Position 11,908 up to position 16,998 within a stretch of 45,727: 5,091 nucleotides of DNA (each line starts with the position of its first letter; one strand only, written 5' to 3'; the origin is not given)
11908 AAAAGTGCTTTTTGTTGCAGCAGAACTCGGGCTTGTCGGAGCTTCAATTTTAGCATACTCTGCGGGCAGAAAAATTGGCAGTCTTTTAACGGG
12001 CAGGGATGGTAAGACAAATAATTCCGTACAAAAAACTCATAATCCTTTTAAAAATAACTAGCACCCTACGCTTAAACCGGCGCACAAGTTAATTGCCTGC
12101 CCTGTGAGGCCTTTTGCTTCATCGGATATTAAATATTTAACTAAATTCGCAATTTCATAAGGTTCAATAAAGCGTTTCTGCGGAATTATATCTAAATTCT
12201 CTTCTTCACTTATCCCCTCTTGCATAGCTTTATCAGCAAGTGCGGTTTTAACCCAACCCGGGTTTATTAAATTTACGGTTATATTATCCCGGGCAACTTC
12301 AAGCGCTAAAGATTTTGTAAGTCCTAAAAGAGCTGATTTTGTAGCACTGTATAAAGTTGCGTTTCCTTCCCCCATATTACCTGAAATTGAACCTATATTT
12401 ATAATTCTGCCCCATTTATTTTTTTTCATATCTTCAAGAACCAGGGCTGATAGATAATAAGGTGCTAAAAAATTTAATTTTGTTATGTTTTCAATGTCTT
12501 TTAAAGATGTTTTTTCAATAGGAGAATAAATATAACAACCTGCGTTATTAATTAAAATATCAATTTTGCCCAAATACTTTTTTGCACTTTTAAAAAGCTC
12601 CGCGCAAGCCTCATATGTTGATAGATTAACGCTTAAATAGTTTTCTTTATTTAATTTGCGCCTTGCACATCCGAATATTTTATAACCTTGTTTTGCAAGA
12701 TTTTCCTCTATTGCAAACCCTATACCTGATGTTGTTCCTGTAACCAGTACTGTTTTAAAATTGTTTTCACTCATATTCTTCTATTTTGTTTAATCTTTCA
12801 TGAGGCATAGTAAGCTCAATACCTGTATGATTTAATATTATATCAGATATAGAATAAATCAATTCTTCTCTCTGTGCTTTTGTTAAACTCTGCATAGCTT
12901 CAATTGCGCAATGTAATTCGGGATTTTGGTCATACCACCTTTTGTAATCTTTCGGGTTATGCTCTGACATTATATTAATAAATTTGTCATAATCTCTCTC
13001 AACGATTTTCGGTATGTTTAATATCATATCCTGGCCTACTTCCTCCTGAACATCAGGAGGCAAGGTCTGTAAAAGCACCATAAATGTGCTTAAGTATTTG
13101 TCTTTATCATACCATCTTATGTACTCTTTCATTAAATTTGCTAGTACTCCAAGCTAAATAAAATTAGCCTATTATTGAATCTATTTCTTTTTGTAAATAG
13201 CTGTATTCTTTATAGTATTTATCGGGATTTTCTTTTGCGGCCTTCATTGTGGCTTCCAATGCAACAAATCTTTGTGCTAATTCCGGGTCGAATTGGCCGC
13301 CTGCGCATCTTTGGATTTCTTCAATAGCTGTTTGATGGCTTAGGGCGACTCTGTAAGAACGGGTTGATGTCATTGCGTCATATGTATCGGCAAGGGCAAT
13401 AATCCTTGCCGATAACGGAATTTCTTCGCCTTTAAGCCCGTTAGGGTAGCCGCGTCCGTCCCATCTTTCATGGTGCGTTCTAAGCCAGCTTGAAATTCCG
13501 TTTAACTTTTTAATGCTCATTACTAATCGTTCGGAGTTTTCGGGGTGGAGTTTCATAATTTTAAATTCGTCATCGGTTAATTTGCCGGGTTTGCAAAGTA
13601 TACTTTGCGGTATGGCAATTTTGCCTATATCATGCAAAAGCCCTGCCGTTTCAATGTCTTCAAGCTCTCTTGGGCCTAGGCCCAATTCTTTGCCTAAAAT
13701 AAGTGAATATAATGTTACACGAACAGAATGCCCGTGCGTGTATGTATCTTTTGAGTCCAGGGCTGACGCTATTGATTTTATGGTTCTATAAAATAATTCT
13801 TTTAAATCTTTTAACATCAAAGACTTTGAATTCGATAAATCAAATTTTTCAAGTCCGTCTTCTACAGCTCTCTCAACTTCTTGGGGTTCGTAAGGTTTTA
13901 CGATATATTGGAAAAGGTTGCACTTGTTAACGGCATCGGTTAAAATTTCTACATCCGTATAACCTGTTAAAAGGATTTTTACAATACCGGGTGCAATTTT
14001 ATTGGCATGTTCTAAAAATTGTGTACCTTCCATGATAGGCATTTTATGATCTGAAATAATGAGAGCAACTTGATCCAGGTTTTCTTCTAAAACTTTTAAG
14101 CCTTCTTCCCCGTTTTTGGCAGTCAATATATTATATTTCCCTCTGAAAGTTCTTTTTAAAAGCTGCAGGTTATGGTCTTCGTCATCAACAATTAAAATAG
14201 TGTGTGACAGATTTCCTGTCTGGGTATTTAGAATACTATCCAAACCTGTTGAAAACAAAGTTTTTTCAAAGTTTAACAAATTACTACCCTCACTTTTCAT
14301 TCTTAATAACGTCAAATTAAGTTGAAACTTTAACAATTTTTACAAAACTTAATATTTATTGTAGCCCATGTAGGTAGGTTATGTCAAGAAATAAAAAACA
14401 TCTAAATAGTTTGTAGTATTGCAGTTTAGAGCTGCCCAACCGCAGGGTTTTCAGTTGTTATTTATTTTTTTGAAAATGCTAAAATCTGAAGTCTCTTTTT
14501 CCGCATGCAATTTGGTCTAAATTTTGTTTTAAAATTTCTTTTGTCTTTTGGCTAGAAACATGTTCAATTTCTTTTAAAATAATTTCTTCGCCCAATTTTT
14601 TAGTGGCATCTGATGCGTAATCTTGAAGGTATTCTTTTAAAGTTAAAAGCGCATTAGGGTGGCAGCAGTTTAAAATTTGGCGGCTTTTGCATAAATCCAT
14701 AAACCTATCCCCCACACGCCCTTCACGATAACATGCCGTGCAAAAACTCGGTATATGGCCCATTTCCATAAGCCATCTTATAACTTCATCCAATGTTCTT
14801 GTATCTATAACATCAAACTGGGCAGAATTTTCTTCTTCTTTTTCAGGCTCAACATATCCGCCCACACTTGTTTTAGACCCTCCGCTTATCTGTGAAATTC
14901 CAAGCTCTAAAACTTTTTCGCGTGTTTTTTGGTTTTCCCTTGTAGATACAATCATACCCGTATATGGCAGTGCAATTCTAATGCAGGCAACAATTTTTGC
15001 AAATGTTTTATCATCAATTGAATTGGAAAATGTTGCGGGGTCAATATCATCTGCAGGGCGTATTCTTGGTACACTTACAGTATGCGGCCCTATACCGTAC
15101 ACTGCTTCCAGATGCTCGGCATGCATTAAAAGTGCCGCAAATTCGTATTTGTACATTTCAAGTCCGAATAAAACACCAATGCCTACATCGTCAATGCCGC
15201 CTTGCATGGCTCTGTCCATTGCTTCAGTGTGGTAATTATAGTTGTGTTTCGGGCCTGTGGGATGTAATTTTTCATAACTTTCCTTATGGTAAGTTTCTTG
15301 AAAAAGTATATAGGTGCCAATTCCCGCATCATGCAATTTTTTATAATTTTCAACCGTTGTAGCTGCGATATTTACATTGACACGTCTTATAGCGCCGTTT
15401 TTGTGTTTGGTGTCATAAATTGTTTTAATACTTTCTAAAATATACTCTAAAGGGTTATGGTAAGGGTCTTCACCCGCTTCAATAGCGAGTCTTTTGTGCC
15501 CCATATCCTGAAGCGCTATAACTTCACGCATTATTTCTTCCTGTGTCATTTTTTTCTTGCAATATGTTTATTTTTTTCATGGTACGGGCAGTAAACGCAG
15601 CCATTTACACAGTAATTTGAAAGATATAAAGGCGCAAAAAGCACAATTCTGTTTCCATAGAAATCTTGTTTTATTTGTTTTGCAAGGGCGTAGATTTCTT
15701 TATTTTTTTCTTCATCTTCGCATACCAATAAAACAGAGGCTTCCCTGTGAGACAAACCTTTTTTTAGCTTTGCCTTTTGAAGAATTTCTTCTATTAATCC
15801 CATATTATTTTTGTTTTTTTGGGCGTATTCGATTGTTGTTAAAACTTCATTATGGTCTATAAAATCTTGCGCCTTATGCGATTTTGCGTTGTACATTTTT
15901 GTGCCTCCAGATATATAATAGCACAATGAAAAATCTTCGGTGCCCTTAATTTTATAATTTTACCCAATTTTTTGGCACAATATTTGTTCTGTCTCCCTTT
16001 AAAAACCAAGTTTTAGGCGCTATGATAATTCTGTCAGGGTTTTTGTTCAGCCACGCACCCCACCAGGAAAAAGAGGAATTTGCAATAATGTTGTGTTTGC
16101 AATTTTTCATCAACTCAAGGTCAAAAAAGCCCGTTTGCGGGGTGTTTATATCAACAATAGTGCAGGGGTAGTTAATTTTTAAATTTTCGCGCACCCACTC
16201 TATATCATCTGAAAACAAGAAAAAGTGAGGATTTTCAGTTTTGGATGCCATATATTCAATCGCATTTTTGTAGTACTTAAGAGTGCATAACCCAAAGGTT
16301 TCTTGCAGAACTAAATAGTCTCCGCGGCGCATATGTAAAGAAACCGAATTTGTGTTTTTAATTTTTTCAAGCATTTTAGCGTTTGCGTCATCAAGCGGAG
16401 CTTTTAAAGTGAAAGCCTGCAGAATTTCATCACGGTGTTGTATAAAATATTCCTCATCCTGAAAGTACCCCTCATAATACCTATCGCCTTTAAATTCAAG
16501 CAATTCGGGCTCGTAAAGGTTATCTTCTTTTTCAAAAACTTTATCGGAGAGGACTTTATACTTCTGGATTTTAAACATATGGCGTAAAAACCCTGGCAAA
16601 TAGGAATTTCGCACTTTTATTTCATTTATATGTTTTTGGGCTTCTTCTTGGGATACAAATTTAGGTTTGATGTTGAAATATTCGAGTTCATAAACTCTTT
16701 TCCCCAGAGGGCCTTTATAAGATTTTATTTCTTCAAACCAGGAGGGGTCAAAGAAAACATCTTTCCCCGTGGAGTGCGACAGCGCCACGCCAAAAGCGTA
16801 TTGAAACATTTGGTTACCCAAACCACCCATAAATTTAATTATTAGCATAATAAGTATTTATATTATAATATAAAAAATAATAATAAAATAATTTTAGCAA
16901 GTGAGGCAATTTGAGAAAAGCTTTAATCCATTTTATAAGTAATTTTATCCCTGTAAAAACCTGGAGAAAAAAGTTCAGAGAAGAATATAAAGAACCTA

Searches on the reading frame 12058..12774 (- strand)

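Call 44: search_protein_families(library=pfam, proteins=[window:12058-12774:-], max_evalue=0.001)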
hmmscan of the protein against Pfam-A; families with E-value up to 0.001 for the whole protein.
window:12058-12774:- (238 aa): 6 families
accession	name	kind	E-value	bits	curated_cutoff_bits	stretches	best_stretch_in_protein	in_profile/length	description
PF00106.31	adh_short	-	1.5e-47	162.1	26.6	1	7-183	1-190/195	short chain dehydrogenase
PF13561.12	adh_short_C2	-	1e-44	153.4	27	1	15-234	3-235/236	Enoyl-(Acyl carrier protein) reductase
PF23441.1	SDR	-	3.8e-08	33.5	27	1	65-184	85-203/258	SDR-like rossmann domain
PF08659.16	KR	-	6.1e-06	26.7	22.6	1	8-154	2-161/180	KR domain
PF08643.16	DUF1776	-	0.00011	22.2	25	1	79-190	101-213/294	Fungal family of unknown function (DUF1776)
PF01370.27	Epimerase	-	0.00031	20.7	20.9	1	9-129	1-115/240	NAD dependent epimerase/dehydratase family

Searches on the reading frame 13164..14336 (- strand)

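Call 44: search_protein_families(library=pfam, proteins=[window:13164-14336:-], max_evalue=0.001)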
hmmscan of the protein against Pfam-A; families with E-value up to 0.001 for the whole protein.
window:13164-14336:- (390 aa): 4 families
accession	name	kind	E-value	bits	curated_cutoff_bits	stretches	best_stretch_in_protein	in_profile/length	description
PF13487.12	HD_5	-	1.5e-41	142.4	27.2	1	190-353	4-170/170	HD domain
PF01966.28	HD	-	1.2e-22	80.8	22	1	202-322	3-116/116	HD domain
PF00072.30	Response_reg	-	5.1e-16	59.3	30.2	1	47-158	1-110/111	Response regulator receiver domain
PF08668.18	HDOD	-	0.00016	21.6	22.9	1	201-244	96-137/196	HDOD domain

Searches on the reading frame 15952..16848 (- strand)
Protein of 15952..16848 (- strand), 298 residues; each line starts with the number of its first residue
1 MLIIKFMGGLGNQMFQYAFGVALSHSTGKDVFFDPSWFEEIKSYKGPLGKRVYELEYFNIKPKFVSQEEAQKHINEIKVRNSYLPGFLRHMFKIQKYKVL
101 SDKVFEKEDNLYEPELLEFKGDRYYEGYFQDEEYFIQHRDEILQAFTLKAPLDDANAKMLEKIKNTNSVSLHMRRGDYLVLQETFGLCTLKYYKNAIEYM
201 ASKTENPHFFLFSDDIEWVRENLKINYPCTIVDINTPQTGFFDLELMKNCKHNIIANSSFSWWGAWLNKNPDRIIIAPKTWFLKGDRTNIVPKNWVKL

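Call 44: search_protein_families(library=pfam, proteins=[window:15952-16848:-], max_evalue=0.001)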
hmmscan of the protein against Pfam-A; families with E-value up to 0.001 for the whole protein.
window:15952-16848:- (298 aa): 1 family
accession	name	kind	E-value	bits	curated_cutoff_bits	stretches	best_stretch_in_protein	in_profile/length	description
PF01531.22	Glyco_transf_11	-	4.5e-33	115.2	23.9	1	2-296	2-295/298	Glycosyl transferase family 11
